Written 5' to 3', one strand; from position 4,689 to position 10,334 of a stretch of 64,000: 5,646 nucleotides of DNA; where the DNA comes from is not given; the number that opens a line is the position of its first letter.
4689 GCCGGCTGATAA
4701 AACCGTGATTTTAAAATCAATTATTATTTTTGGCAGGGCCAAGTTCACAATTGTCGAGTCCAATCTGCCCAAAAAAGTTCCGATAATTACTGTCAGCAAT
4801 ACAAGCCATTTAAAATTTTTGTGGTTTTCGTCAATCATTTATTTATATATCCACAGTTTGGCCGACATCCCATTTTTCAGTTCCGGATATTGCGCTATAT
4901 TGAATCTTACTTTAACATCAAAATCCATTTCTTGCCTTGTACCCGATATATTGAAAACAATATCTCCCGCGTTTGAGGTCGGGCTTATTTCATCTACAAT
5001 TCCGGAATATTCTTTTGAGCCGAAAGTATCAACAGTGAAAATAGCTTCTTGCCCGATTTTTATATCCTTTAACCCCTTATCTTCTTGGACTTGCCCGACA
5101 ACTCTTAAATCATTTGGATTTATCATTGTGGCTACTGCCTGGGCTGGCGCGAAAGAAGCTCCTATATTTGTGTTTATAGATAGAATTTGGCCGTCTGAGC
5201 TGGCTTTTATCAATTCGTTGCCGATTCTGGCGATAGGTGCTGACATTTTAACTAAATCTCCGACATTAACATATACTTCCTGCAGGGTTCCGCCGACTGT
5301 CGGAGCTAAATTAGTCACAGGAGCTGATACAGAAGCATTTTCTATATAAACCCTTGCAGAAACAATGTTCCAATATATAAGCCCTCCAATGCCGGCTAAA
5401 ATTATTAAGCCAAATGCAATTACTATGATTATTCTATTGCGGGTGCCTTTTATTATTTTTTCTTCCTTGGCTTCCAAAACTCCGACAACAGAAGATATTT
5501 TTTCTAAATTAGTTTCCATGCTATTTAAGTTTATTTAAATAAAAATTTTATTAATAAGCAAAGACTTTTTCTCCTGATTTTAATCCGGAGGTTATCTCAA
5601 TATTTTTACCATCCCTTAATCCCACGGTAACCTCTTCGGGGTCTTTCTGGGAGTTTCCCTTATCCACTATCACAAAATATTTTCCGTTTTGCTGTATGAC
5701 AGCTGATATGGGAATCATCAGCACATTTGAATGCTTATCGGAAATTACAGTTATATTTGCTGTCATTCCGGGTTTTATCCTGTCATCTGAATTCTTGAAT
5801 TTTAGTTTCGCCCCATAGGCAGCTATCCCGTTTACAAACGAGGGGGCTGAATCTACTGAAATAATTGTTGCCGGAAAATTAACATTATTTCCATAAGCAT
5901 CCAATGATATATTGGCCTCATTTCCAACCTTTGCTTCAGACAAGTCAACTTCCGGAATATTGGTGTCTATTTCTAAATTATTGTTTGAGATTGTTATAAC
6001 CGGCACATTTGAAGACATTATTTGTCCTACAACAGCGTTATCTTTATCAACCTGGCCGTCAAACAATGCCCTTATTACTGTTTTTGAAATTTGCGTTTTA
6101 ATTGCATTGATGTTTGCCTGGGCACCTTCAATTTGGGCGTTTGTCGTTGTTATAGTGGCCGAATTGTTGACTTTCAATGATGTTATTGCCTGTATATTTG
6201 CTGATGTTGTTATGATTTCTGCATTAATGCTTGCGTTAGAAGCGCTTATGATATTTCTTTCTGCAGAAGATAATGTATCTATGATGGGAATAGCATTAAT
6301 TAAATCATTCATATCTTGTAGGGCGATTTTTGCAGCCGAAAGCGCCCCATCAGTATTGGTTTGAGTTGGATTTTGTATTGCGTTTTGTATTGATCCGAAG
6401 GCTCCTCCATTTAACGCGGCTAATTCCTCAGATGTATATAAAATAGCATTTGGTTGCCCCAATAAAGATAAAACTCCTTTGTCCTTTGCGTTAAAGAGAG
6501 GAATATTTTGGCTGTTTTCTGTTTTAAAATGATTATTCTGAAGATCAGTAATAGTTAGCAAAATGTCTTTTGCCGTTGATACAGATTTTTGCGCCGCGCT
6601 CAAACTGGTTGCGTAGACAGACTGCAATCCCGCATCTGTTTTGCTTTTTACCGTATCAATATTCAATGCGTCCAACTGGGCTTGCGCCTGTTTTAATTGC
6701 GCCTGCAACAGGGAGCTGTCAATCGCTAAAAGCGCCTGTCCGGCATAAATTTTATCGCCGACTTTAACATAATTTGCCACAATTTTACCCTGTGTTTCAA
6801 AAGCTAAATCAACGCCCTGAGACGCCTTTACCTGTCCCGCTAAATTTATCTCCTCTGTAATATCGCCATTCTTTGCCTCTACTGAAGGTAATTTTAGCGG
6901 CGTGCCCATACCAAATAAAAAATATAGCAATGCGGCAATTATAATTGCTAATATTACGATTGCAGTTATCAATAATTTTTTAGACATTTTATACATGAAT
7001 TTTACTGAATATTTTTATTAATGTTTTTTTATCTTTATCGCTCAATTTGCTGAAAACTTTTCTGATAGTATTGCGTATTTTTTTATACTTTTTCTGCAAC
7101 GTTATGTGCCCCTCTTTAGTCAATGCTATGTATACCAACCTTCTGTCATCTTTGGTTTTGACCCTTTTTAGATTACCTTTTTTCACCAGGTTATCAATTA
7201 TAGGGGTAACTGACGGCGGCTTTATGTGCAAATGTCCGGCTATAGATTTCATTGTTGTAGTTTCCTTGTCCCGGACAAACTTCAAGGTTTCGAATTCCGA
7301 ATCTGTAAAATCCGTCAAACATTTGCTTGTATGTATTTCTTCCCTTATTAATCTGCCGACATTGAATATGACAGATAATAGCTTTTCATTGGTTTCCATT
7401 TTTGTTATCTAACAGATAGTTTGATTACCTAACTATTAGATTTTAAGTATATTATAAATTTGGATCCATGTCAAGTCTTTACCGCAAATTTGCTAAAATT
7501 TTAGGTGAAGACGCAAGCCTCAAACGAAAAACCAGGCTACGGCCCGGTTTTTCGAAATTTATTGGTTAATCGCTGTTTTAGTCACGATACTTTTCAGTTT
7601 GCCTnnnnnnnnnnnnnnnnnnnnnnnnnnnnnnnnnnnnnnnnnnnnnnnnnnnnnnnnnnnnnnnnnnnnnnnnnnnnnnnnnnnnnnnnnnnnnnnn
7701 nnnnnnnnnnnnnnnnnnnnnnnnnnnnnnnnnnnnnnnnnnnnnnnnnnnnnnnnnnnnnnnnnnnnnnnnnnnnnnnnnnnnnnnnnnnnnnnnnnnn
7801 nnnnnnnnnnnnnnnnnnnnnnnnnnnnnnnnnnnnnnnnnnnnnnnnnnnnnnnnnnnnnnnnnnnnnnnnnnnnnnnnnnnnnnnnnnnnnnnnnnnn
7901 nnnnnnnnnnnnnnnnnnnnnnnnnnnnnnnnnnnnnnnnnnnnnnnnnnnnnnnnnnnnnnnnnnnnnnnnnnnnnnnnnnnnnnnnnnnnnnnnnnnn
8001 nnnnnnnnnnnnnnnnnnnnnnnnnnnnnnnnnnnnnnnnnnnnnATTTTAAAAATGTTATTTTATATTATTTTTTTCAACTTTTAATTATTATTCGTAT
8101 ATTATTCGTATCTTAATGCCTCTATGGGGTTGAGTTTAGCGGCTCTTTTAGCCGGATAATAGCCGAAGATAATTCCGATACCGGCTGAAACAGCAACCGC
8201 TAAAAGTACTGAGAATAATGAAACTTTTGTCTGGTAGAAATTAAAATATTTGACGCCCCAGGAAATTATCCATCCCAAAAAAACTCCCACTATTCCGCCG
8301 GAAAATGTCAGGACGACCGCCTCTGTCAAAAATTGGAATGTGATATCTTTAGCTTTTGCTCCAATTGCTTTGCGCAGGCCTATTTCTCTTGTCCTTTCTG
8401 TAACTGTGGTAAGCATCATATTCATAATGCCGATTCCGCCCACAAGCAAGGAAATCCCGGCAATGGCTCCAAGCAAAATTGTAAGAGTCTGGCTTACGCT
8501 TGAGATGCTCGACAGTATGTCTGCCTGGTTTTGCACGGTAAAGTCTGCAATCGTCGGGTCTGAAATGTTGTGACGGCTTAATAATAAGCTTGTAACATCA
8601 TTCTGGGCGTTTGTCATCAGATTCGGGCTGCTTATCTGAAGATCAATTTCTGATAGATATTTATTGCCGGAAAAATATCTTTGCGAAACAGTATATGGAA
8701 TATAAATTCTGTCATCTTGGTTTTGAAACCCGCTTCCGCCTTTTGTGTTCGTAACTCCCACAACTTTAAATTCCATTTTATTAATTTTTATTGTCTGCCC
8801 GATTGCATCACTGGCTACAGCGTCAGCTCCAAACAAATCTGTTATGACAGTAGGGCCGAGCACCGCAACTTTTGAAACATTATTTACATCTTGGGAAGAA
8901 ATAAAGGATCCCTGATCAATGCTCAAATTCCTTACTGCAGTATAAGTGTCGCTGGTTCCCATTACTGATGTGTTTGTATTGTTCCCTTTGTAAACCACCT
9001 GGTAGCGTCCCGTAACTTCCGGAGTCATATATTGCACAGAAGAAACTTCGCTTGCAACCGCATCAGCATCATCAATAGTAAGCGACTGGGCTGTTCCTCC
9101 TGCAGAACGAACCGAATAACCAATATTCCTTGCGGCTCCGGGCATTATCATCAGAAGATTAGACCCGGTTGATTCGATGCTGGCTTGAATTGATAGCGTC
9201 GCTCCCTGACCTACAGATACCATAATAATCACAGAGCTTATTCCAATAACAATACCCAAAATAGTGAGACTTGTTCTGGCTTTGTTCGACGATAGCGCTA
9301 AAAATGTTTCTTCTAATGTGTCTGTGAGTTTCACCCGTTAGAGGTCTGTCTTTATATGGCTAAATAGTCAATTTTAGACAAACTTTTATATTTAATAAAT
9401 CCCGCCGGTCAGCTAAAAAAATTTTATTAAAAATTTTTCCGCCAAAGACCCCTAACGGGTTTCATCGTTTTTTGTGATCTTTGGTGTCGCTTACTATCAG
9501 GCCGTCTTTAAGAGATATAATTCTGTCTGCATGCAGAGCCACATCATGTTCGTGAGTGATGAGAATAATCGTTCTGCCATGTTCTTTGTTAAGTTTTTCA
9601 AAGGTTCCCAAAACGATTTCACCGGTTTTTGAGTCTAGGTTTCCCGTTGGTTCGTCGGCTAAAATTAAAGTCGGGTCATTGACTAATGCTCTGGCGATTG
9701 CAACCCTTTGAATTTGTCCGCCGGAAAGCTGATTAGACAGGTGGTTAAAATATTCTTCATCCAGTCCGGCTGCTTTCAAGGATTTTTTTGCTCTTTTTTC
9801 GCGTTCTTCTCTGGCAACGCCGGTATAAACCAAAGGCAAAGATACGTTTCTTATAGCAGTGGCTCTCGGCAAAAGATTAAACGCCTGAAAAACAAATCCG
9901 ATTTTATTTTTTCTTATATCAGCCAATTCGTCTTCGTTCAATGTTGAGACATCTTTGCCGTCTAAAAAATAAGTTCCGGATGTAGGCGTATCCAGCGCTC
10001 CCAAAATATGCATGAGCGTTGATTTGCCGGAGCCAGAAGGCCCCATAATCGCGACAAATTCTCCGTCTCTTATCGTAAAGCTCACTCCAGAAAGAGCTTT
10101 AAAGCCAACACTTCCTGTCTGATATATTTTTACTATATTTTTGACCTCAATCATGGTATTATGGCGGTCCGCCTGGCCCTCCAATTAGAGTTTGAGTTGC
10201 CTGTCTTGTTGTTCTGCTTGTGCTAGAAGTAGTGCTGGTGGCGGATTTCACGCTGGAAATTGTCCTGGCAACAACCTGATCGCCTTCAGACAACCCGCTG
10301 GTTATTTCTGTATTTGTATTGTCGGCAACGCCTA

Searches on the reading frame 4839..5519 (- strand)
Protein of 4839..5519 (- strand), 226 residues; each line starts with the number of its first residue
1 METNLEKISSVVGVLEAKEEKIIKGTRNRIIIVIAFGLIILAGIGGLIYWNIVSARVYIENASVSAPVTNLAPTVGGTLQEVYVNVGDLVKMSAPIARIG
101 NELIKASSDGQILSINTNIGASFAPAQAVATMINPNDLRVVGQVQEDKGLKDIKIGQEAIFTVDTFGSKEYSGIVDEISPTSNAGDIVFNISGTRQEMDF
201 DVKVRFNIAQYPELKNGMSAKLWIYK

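Call 20: search_protein_families(library=pfam, proteins=[window:4839-5519:-], max_evalue=0.00001)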
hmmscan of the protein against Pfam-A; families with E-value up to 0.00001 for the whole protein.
window:4839-5519:- (226 aa): 2 families
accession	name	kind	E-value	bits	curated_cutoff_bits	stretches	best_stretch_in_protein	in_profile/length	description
PF13437.12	HlyD_3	-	1.6e-11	45.3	22.2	1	104-186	2-84/106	HlyD family secretion protein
PF16576.10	HlyD_D23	-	1.6e-09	37.8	30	1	104-184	111-190/214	Barrel-sandwich domain of CusB or HlyD membrane-fusion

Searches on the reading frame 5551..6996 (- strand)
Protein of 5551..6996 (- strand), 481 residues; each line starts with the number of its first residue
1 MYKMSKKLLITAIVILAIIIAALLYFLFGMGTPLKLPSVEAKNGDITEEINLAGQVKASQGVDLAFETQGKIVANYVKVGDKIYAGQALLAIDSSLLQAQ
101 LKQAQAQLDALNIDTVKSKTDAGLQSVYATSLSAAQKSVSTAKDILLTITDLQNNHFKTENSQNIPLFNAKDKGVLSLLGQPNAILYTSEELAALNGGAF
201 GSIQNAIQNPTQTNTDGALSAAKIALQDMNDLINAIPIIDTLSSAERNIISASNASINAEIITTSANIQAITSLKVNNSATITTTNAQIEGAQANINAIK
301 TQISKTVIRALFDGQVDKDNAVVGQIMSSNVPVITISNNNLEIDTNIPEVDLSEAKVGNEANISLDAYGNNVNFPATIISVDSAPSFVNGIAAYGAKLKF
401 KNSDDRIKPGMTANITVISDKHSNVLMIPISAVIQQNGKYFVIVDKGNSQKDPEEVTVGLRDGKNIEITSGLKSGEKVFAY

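Call 20: search_protein_families(library=pfam, proteins=[window:5551-6996:-], max_evalue=0.00001)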
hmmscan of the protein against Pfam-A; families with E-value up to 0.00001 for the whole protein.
window:5551-6996:- (481 aa): 2 families
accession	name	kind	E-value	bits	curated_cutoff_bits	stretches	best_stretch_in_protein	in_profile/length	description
PF16576.10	HlyD_D23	-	2.4e-11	43.8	30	1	295-413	98-214/214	Barrel-sandwich domain of CusB or HlyD membrane-fusion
PF13437.12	HlyD_3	-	1.3e-10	42.4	22.2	1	307-410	1-106/106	HlyD family secretion protein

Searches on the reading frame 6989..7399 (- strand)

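Call 41: search_protein_families(library=pfam, proteins=[window:6989-7399:-], max_evalue=0.0001)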
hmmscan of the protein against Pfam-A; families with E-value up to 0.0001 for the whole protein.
window:6989-7399:- (136 aa): 4 families
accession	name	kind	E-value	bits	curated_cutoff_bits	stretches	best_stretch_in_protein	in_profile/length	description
PF01047.28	MarR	-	1.3e-11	44.6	24.6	1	32-89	2-59/59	MarR family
PF22381.2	Staph_reg_Sar_Rot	-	1.3e-07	32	27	1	32-98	13-79/85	Transcriptional regulator SarA/Rot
PF03965.22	Penicillinase_R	-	6.5e-07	30.1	22.6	1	32-112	2-84/115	Penicillinase repressor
PF12802.13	MarR_2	-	4.6e-06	27.1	27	1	30-87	2-60/61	MarR family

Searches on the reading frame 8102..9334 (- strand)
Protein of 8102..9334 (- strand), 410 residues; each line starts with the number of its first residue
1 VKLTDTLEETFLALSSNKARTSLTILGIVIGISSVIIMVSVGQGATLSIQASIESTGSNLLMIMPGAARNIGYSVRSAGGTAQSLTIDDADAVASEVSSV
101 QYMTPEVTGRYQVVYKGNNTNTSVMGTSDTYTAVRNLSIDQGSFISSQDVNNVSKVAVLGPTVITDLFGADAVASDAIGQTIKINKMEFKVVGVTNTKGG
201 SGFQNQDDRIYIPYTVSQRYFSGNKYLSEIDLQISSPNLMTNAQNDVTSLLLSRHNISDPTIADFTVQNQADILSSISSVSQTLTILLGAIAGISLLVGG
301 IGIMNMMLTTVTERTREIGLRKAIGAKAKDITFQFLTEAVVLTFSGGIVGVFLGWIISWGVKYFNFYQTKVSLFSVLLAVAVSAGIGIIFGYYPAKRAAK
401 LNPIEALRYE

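Call 20: search_protein_families(library=pfam, proteins=[window:8102-9334:-], max_evalue=0.00001)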
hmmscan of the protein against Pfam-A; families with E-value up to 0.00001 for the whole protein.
window:8102-9334:- (410 aa): 2 families
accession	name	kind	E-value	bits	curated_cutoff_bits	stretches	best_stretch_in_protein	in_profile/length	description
PF12704.14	MacB_PCD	-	6.2e-45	154.5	27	1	21-249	1-206/207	MacB-like periplasmic core domain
PF02687.27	FtsX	-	2.4e-21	76.4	25.5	1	290-403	2-120/120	FtsX-like permease C-terminal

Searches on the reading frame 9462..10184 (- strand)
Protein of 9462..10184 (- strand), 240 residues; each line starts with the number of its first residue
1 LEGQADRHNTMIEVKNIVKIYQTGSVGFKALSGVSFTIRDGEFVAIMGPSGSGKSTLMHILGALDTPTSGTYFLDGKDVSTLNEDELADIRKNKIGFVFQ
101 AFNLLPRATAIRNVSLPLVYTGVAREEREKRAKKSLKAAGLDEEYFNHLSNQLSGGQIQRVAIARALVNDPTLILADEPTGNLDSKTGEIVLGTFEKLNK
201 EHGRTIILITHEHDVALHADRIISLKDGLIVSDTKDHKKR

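Call 20: search_protein_families(library=pfam, proteins=[window:9462-10184:-], max_evalue=0.00001)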
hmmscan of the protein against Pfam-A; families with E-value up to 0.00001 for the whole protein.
window:9462-10184:- (240 aa): 2 families
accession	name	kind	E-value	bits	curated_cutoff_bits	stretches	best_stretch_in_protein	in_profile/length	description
PF00005.33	ABC_tran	-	5.3e-34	118.2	25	1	31-180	1-136/137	ABC transporter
PF02463.25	SMC_N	-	1.6e-06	28.1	40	0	27-225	9-211/220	RecF/RecN/SMC N terminal domain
